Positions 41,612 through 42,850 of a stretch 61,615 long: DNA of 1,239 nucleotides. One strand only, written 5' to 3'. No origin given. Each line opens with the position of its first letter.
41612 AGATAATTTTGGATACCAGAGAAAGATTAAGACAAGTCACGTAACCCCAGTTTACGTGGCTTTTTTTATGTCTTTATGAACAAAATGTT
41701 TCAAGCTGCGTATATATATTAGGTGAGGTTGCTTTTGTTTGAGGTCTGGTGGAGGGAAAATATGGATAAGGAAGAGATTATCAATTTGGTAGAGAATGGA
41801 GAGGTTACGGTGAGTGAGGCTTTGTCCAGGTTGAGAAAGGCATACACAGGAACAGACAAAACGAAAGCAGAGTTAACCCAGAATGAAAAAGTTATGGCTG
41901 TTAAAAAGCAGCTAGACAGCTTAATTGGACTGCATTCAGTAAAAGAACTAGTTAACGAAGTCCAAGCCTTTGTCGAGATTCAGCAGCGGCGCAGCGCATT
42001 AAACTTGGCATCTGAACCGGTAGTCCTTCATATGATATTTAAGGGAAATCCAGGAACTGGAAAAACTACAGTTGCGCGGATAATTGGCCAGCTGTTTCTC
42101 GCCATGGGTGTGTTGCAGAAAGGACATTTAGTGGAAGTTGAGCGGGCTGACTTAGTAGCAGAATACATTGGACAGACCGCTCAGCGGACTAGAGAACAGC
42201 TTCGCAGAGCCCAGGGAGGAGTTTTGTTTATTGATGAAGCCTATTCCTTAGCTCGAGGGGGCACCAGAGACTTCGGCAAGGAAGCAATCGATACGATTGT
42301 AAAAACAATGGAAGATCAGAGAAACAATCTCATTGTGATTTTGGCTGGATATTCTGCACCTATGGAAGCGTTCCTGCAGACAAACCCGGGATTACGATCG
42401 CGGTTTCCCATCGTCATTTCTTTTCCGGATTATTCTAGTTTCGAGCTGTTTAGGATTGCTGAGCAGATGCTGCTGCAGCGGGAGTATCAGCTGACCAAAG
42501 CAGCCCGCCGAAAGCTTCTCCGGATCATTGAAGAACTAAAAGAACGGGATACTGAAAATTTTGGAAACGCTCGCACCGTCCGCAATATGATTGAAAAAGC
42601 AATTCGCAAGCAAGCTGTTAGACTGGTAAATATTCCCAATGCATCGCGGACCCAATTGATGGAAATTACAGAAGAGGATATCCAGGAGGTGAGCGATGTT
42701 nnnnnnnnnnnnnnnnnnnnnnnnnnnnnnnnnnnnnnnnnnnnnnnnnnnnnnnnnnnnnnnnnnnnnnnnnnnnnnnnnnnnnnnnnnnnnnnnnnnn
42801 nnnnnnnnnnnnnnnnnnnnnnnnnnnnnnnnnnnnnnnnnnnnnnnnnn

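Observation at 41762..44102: Translationally coupled module of SpoVK-type AAA+ ATPase, a 200-aa GTPase, a 6-TM protein and a 79-aa membrane peptide, in the slot occupied by HflX in Bacillus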

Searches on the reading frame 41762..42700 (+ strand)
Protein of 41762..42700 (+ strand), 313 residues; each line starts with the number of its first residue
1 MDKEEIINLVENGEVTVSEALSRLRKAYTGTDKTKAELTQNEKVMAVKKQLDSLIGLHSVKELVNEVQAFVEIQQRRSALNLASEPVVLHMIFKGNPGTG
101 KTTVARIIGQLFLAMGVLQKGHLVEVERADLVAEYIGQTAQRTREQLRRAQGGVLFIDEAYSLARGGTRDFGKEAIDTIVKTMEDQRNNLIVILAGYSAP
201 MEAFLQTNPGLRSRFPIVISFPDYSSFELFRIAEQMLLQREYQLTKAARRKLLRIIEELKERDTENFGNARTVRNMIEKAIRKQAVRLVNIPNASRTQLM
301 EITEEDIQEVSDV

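Call 3: search_protein_families(library=pfam, proteins=[window:41762-42700:+], max_evalue=0.1)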
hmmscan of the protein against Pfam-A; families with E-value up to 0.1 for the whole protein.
window:41762-42700:+ (313 aa): 20 families
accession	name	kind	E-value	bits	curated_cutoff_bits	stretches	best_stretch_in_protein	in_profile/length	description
PF17866.7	AAA_lid_6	-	1.3e-21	76.8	24.3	1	247-307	2-60/60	AAA lid domain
PF00004.35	AAA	-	8.7e-19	68.7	21.2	1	91-222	1-130/131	ATPase family associated with various cellular activities (AAA)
PF05496.18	RuvB_N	-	6e-05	23.3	27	1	66-165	18-98/159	Holliday junction DNA helicase RuvB P-loop domain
PF13401.12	AAA_22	-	0.00013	22.7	27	0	141-196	73-122/130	AAA domain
PF01078.27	Mg_chelatase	-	0.00013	21.9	20.3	1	75-134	10-65/207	Magnesium chelatase, subunit ChlI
PF06309.17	Torsin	-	0.00064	20.3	27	1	44-116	16-81/127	Torsin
PF13604.12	AAA_30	-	0.0012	19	27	1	74-164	5-101/191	AAA domain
PF00158.32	Sigma54_activat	-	0.0014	18.8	20.2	0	88-162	22-104/168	Sigma-54 interaction domain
PF07728.20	AAA_5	-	0.0015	19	22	1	90-159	1-74/139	AAA domain (dynein-related subfamily)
PF05621.17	TniB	-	0.0023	17.9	22.4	1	138-216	106-180/189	Bacterial TniB protein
PF20720.3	nSTAND3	-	0.0026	17.9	27.2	1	90-136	19-61/155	Novel STAND NTPase 3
PF13245.12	AAA_19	-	0.0029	18.2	25.1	1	91-150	14-64/134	AAA domain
PF22746.1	SHOCT-like_DUF2089-C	-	0.0041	17.1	27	1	3-26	3-26/32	SHOCT-like domain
PF05673.19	DUF815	-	0.011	15.3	23.8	0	50-146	26-105/249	Protein of unknown function (DUF815)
PF11300.13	DUF3102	-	0.013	16.2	24.4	1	239-311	49-118/129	Protein of unknown function (DUF3102)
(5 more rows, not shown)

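Call 4: search_protein_families(library=ncbifam, proteins=[window:41762-42700:+], max_evalue=0.1)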
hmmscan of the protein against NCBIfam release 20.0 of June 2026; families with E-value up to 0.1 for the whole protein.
window:41762-42700:+ (313 aa): 34 families (the best 25 are shown)
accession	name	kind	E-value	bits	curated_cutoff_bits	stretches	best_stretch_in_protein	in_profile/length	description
TIGR02881.1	spore_V_K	equivalog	4.3e-121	402.9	422.95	1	47-307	1-261/261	stage V sporulation protein K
TIGR02880.1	cbbX_cfxQ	equivalog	4.6e-78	262.4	459.25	1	40-308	9-279/284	CbbX protein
TIGR03922.1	T7SS_EccA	equivalog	1.1e-70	238.7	466.65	1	40-309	264-550/557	type VII secretion AAA-ATPase EccA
NF042959.1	IteA_antiphage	equivalog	3.6e-10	39.6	510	1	55-257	92-286/367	anti-phage ATPase IteA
NF000868.0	PRK00080.1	equivalog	5e-06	25.6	282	1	45-238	18-194/330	Holliday junction branch migration DNA helicase RuvB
TIGR01243.1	CDC48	subfamily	1.2e-05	23.8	802.65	1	91-250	490-652/733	CDC48 family AAA ATPase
NF009881.0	PRK13341.1-2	equivalog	1.3e-05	23.3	651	1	90-283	54-224/736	AAA family ATPase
NF003069.1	PRK03992.1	subfamily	1.7e-05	24.1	500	1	90-164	167-237/379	proteasome-activating nucleotidase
NF047748.1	PrtsmActNtasePan1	equivalog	2.5e-05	23.5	750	1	10-168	109-258/405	proteasome-activating nucleotidase Pan1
TIGR01242.2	TIGR01242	subfamily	3e-05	23.2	500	1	62-164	121-220/362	proteasome-activating nucleotidase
TIGR00635.1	ruvB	equivalog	4.3e-05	22.7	299.05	1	86-167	28-97/305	Holliday junction branch migration DNA helicase RuvB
NF008004.0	PRK10733.1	equivalog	5.1e-05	21.4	1008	1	45-184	141-283/644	ATP-dependent zinc metalloprotease FtsH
TIGR01448.2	helicase_RecD2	equivalog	0.00022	19.5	500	1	9-117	251-360/713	SF1B family DNA helicase RecD2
TIGR02903.1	spore_lon_C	equivalog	0.00046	18.8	678.8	1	37-108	131-195/615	Lon family ATP-dependent protease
NF001623.0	PRK00411.1-1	equivalog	0.00061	18.6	311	1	218-312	209-302/411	ORC1-type DNA replication protein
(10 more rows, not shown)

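Call 66: search_protein_families(library=padloc, proteins=[window:41762-42700:+], max_evalue=0.01)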
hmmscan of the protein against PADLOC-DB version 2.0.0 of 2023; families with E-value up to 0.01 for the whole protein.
window:41762-42700:+ (313 aa): 11 families
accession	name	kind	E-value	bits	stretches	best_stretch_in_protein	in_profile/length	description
PDLC02196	IetA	-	6.8e-12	43.5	1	60-282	94-308/374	-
PDLC03838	DolB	-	5.8e-11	40.2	2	188-287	269-369/375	-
PDLC04232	IetA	-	2.6e-10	38.2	1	32-172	63-197/330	-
PDLC00915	TRIP13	-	1.7e-07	28.9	1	48-146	25-121/302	TRIP13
PDLC04231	IetA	-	2.5e-06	25.5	1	89-234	118-257/262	-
PDLC04606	PDC-M37B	-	5.3e-06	23.9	1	30-114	122-200/390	-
PDLC02195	IetA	-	5.3e-05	20.7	1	62-291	111-332/395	-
PDLC04140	mad8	-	0.00029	18.4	0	90-258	29-129/314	mads_8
PDLC00914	TRIP13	-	0.00054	17.5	1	47-194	36-193/302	TRIP13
PDLC05079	PDC-S73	-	0.0016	15.3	1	59-114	164-217/752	-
PDLC01993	RtcR--CARF_AAA_HTH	-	0.0021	14.6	1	91-164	207-291/523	-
